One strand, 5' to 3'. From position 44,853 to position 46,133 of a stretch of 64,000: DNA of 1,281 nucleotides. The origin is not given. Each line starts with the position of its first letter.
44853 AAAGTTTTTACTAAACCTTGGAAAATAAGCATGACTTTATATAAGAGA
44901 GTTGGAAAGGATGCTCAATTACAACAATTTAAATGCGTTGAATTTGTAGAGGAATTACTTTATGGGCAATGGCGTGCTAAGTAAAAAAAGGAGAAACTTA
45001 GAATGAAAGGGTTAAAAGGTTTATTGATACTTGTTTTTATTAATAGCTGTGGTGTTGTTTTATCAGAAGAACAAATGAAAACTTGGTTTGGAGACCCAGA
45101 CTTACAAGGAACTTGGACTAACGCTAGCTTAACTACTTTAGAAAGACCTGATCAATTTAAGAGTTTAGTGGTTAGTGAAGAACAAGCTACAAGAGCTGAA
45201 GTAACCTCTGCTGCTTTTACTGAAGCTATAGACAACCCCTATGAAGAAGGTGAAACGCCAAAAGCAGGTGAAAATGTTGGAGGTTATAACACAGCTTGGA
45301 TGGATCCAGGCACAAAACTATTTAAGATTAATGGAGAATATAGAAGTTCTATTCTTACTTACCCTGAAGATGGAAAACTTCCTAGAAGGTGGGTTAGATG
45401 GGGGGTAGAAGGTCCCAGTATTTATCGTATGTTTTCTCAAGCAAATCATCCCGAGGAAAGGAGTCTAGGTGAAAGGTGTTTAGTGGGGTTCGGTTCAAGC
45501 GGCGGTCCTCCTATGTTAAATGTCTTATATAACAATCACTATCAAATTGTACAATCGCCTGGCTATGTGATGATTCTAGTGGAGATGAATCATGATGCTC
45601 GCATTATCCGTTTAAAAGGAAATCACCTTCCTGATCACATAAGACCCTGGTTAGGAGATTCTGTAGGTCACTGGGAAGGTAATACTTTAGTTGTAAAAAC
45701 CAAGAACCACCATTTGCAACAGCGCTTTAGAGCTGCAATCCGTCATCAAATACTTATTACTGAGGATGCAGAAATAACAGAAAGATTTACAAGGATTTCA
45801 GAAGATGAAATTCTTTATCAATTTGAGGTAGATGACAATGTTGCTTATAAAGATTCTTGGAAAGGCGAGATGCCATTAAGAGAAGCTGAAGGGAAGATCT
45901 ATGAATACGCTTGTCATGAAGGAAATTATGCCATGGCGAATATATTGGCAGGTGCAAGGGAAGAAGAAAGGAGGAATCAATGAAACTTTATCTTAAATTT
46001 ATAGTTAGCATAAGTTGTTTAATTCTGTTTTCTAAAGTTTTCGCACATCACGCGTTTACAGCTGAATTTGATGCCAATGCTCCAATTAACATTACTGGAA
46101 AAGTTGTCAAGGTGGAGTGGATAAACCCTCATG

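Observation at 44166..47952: Six-gene block of exported and membrane proteins around a c-type cytochrome, with no recognisable enzyme family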

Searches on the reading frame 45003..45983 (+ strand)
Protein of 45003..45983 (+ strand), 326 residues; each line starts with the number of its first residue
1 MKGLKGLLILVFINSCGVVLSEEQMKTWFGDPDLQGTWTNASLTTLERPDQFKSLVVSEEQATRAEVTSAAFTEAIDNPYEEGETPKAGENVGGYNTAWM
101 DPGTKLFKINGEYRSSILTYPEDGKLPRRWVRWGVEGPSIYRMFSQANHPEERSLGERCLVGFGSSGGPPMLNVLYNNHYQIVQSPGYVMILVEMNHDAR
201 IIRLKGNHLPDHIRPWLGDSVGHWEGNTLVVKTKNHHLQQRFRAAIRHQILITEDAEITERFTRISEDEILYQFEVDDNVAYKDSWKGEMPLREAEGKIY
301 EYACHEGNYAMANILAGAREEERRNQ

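Call 3: search_protein_families(library=pfam, proteins=[window:45003-45983:+], max_evalue=0.1)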
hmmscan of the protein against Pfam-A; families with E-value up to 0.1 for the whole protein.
window:45003-45983:+ (326 aa): 0 families

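Call 4: search_protein_families(library=ncbifam, proteins=[window:45003-45983:+], max_evalue=0.1)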
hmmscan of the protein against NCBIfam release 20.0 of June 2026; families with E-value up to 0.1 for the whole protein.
window:45003-45983:+ (326 aa): 0 families

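Call 45: search_solved_structures(query=A5, max_evalue=10, show_alignments=2)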
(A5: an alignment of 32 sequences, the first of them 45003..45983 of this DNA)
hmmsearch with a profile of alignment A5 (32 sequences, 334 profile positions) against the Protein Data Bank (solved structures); distinct sequences matched with E-value up to 10: 3.
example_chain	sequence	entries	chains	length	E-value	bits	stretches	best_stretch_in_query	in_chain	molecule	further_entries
1r3h_A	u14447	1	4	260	0.27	13.6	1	199-259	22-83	MHC H2-TL-T10-129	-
1c16_A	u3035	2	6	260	0.51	12.6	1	199-258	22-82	MHC-LIKE PROTEIN T22 | H2-T22 protein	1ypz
6ptg_A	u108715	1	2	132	0.87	11.9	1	60-116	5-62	DnaK Suppressor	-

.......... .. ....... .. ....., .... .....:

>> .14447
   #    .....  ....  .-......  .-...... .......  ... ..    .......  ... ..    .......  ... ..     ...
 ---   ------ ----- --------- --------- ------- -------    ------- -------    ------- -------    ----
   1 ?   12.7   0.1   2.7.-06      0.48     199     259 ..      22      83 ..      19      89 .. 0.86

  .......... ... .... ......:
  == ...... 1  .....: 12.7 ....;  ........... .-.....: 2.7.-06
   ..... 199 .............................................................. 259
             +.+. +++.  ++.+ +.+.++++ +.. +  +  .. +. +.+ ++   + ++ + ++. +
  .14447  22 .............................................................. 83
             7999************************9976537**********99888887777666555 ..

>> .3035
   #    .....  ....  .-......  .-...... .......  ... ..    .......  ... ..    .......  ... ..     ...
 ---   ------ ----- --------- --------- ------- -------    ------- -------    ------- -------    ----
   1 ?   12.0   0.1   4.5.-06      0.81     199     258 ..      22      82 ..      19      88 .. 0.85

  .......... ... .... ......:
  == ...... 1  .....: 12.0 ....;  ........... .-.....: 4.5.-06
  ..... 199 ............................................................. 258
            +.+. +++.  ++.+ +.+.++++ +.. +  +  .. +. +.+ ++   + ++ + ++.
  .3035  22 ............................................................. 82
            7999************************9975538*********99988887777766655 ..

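Call 46: search_protein_families(library=pfam, alignment_id=A5, max_evalue=1)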
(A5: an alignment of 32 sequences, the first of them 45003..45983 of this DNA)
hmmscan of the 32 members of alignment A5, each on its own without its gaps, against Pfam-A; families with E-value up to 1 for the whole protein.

A. member 1, window:45003-45983:+ (326 aa): 0 families

B. families by the number of members that match (of 32 scanned): 6 families
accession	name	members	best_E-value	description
PF20905.2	ExsD_C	1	0.024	Antiactivator protein ExsD C-terminal domain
PF00848.25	Ring_hydroxyl_A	1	0.037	Ring hydroxylating alpha subunit (catalytic domain)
PF11021.13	DUF2613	1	0.089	Protein of unknown function (DUF2613)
PF20686.2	CsoSCA_cat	1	0.093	Carboxysome Shell Carbonic Anhydrase, catalytic domain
PF14044.11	NETI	1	0.12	NETI protein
PF24912.1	SH3_TNRC18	1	0.23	TNRC18-like,(4.1.1) SH3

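Call 98: search_protein_representatives(protein=window:45003-45983:+)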
Query: 326 residues. Proteins with E-value up to 0.001 (for the whole library): 8095; up to 1e-10: 3343; up to 1e-30: 653. The best 150 are listed.
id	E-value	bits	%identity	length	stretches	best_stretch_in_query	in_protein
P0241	5.0e-105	367.9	56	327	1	29-324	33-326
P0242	1.3e-88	314.0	48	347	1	24-323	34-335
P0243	3.5e-84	299.4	56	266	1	83-323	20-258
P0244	3.7e-83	296.1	50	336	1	26-323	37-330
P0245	4.2e-81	289.3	48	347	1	26-326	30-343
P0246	2.9e-79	283.3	56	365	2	148-325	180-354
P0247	3.9e-77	276.3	49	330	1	30-324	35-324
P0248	5.2e-77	275.9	47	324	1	17-323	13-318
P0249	5.8e-77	275.7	57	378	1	23-255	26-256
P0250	8.3e-77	275.2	46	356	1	24-323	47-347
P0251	1.0e-76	274.9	57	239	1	105-323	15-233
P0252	1.9e-76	274.0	50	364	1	24-325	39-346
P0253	8.2e-75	268.6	47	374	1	29-324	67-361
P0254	7.7e-74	265.4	47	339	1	22-324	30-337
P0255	2.0e-73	264.1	65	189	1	148-324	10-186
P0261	5.2e-72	259.4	54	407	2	149-325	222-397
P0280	6.9e-64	232.7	49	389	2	147-324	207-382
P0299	2.1e-58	214.7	41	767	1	23-325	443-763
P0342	3.7e-52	194.2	48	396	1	26-246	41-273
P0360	8.9e-50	186.3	45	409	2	148-318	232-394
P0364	2.4e-49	184.9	53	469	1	47-250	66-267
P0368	5.9e-49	183.6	45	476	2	27-207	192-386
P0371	1.1e-48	182.8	42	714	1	17-324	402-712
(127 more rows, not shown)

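Call 99: search_protein_families(library=pfam, proteins=[P0299, P0371, P0368, P0364, P0261, P0360, P0280, P0342], max_evalue=0.01)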
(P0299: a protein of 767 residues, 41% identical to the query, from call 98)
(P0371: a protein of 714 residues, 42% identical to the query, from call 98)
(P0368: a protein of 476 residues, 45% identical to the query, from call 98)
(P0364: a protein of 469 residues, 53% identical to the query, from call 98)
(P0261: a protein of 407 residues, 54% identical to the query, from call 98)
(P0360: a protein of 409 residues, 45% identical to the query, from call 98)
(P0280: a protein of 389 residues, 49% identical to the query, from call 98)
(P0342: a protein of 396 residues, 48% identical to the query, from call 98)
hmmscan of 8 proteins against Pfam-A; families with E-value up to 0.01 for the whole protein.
P0299 (767 aa): 2 families
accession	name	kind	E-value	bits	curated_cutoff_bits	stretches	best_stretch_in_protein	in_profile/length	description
PF11288.14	DUF3089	-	7.2e-48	163.3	23.4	1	114-312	1-205/207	Protein of unknown function (DUF3089)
PF12697.13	Abhydrolase_6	-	0.001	20.2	26.3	1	178-297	43-135/217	Alpha/beta hydrolase family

P0371 (714 aa): 2 families
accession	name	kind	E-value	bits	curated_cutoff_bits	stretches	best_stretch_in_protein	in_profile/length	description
PF13243.12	SQHop_cyclase_C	-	2.3e-10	40.5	26.1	2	327-398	188-258/319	Squalene-hopene cyclase C-terminal domain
PF13249.12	SQHop_cyclase_N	-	0.0077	15.9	26.2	0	328-367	28-66/291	Squalene-hopene cyclase N-terminal domain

P0368 (476 aa): 0 families

P0364 (469 aa): 1 family
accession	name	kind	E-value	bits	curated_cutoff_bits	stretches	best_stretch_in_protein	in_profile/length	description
PF19649.4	DUF6152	-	2.4e-06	28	27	1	375-431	10-66/98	Family of unknown function (DUF6152)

P0261 (407 aa): 0 families

P0360 (409 aa): 0 families

P0280 (389 aa): 0 families

P0342 (396 aa): 0 families
